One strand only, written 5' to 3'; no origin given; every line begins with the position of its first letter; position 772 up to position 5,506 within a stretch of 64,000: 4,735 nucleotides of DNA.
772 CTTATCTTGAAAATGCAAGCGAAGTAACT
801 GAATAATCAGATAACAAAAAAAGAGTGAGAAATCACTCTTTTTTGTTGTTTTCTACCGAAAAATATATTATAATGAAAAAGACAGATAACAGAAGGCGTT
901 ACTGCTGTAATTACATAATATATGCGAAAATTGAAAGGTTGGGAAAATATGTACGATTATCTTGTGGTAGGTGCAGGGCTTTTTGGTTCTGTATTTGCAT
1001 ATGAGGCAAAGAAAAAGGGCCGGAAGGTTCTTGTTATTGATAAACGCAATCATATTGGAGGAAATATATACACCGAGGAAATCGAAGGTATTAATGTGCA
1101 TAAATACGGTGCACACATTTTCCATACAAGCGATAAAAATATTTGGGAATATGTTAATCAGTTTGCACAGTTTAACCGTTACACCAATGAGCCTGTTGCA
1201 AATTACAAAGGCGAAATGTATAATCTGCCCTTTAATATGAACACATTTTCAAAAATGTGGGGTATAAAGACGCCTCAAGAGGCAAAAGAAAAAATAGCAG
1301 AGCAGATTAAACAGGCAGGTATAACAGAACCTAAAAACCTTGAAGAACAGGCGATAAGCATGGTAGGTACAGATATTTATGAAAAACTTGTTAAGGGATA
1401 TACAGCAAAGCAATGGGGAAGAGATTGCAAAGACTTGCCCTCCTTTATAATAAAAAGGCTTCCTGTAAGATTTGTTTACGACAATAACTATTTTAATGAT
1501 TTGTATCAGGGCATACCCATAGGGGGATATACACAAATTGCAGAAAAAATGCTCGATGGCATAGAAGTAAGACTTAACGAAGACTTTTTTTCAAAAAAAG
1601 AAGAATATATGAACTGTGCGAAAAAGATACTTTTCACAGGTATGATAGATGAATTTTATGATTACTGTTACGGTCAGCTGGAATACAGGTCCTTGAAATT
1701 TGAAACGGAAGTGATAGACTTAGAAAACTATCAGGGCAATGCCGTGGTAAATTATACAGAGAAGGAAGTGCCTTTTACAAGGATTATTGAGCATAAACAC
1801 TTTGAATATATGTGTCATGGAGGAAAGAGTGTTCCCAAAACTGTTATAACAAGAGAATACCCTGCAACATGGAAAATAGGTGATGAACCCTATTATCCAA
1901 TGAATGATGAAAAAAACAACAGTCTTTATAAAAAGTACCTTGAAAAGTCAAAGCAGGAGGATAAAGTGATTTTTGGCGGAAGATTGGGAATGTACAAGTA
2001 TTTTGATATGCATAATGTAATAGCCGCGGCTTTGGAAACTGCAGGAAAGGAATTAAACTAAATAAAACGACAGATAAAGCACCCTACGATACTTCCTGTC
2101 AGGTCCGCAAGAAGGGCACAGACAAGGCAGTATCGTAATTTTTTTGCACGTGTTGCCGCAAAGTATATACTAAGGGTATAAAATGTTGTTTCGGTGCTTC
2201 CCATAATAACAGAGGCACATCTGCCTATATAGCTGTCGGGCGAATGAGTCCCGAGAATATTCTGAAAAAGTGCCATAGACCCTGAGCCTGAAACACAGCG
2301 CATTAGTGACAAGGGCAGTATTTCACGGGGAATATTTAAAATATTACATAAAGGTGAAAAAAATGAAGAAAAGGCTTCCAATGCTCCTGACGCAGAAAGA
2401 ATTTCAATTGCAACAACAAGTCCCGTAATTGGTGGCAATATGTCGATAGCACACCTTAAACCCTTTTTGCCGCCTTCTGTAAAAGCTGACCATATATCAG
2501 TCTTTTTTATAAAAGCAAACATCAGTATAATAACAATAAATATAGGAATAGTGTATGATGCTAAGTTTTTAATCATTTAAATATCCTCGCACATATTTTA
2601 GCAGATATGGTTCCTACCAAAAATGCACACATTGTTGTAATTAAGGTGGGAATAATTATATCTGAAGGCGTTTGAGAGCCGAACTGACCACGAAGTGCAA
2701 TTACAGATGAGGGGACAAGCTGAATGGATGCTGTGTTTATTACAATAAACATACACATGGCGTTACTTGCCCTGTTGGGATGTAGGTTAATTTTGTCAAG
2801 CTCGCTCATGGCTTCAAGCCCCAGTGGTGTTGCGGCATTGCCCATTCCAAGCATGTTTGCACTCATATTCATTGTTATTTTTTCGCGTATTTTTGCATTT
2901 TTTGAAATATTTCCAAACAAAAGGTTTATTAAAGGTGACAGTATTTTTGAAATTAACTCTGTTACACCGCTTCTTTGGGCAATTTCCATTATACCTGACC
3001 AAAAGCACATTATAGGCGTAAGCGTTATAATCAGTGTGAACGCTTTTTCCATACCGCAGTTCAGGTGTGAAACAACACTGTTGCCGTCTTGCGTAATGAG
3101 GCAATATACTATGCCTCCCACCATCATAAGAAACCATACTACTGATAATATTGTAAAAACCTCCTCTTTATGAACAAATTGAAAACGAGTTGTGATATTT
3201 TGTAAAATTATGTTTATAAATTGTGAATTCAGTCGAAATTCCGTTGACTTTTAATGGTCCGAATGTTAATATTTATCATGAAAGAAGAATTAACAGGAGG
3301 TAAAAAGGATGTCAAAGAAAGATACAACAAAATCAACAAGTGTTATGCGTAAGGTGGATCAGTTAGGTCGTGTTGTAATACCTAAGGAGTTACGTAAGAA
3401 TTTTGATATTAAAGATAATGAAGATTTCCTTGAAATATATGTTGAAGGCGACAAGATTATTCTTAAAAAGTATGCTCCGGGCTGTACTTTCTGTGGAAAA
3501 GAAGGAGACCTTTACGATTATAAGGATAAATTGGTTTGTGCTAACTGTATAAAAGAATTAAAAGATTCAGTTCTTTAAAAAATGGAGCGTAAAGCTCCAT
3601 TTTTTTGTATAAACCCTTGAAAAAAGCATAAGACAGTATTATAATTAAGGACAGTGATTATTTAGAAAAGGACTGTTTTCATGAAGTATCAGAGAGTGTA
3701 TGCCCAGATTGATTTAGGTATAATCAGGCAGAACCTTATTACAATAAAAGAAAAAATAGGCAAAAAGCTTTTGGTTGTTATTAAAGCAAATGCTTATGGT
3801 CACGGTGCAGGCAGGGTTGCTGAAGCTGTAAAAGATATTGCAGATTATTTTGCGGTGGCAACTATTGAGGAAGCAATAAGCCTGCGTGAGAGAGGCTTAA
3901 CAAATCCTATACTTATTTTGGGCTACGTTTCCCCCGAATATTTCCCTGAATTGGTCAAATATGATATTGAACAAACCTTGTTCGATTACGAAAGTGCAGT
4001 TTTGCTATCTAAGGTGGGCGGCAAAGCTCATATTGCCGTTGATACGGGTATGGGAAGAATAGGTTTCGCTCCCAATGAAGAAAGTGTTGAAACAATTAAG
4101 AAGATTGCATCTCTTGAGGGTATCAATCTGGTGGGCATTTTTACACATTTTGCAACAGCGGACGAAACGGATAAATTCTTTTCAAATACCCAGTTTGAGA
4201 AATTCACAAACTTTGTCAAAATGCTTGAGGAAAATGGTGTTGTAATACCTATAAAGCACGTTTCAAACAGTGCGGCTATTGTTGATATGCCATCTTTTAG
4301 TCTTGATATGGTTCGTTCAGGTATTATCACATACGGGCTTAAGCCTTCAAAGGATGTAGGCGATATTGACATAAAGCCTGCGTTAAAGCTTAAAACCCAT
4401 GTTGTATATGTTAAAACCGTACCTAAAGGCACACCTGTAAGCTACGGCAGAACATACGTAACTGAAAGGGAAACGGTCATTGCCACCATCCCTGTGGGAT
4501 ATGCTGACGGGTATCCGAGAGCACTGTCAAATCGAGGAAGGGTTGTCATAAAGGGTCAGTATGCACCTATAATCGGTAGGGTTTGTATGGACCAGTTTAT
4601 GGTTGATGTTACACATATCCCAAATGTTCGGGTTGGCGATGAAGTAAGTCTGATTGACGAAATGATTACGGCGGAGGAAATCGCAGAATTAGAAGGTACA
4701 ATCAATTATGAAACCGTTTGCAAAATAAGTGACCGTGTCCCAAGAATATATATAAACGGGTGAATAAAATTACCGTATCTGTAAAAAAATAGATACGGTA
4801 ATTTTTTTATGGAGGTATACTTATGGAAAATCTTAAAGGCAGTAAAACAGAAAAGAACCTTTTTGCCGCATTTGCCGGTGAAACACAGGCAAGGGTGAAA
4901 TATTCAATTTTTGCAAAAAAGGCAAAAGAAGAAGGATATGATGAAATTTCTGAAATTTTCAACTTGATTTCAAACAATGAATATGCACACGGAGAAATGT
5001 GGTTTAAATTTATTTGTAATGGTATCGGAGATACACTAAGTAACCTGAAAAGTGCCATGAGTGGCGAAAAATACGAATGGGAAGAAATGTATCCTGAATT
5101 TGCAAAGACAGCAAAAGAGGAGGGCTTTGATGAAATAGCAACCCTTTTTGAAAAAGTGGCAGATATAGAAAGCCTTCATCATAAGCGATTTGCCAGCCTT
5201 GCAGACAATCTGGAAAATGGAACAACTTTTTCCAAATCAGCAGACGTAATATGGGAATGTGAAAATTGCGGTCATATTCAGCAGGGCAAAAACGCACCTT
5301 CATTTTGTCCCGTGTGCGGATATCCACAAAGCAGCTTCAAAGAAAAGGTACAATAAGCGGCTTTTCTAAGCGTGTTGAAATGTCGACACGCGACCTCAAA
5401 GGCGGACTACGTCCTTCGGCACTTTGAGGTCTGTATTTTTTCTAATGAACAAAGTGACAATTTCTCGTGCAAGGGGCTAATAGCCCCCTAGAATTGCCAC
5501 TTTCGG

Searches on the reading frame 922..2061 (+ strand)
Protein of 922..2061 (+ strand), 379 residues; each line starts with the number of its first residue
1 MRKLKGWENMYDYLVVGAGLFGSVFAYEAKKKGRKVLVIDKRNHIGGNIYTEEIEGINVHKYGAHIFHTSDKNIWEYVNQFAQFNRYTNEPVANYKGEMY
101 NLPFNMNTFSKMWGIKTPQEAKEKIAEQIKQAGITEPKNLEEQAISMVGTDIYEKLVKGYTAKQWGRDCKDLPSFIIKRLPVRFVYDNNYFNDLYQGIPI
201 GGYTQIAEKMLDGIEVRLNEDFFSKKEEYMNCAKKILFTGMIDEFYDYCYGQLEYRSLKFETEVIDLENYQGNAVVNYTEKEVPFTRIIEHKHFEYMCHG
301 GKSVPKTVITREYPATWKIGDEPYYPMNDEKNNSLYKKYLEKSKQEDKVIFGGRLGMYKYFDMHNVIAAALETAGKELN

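Call 41: search_protein_families(library=pfam, proteins=[window:922-2061:+], max_evalue=0.001)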
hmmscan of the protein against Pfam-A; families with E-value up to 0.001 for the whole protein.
window:922-2061:+ (379 aa): 8 families
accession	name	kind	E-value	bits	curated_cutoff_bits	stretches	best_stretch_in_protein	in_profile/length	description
PF03275.19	GLF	-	1.9e-84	282.9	26.3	1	155-360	1-203/203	UDP-galactopyranose mutase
PF13450.12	NAD_binding_8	-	6.1e-24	84.5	21.9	1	15-81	1-68/68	NAD(P)-binding Rossmann-like domain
PF01593.30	Amino_oxidase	-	4.7e-08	33.2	19.8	1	26-113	7-97/443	Flavin containing amine oxidoreductase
PF12831.13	FAD_oxidored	-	2.8e-06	27.3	27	1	12-112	1-97/416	FAD dependent oxidoreductase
PF01266.30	DAO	-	8.9e-06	25.9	27.9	1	12-47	1-37/353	FAD dependent oxidoreductase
PF03486.20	HI0933_like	-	8.6e-05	22.5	50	1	12-133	2-123/244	HI0933-like protein Rossmann domain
PF00890.30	FAD_binding_2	-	0.00056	19.6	20.4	1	12-49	1-38/414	FAD binding domain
PF07992.20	Pyr_redox_2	-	0.00057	19.8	26.1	0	12-65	2-57/291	Pyridine nucleotide-disulphide oxidoreductase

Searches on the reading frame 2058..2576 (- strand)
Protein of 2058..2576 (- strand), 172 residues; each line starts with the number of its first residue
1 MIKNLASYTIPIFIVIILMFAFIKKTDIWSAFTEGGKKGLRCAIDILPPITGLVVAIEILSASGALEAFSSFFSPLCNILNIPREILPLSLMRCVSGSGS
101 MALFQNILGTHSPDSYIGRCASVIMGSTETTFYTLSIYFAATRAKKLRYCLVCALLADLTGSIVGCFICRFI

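Call 41: search_protein_families(library=pfam, proteins=[window:2058-2576:-], max_evalue=0.001)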
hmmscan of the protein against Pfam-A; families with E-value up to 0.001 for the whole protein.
window:2058-2576:- (172 aa): 1 family
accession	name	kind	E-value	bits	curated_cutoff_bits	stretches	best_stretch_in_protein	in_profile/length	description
PF07670.19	Gate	-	2e-10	41.5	29.6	1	44-142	2-101/104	Nucleoside recognition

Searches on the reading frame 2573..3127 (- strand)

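Call 41: search_protein_families(library=pfam, proteins=[window:2573-3127:-], max_evalue=0.001)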
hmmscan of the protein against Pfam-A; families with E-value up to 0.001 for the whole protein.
window:2573-3127:- (184 aa): 1 family
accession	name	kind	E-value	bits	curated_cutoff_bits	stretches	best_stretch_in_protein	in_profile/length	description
PF07670.19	Gate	-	1.6e-12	48.2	29.6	1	34-148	2-103/104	Nucleoside recognition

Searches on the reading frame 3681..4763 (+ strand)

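Call 41: search_protein_families(library=pfam, proteins=[window:3681-4763:+], max_evalue=0.001)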
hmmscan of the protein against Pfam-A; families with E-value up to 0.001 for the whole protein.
window:3681-4763:+ (360 aa): 2 families
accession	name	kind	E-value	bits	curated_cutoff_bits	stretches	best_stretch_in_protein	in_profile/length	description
PF01168.26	Ala_racemase_N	-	1.7e-65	221.2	24.1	1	10-222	1-220/220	Alanine racemase, N-terminal domain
PF00842.27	Ala_racemase_C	-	2.9e-52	176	25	1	234-357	1-127/127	Alanine racemase, C-terminal domain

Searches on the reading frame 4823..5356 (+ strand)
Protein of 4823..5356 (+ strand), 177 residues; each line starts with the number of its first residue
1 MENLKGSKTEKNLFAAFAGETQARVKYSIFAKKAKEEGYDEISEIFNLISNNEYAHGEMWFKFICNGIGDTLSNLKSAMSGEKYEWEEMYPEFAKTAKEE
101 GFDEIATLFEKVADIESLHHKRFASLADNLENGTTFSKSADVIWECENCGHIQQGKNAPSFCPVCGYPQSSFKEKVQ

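Call 41: search_protein_families(library=pfam, proteins=[window:4823-5356:+], max_evalue=0.001)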
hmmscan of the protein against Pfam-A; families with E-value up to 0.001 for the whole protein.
window:4823-5356:+ (177 aa): 4 families
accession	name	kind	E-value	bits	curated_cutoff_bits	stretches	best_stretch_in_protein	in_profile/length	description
PF02915.23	Rubrerythrin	-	2.3e-22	80.3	22.8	1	11-126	1-136/137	Rubrerythrin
PF21349.2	RUBY_RBDX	-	4e-11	42.6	26.5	1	144-173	1-30/30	Rubrerythrin, rubredoxin-like domain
PF23458.2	DUF7130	-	1.8e-05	25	35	1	130-172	41-83/89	Domain of unknown function (DUF7130)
PF23455.1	DUF7129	-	0.00046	20.3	30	1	141-166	9-34/45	Domain of unknown function (DUF7129)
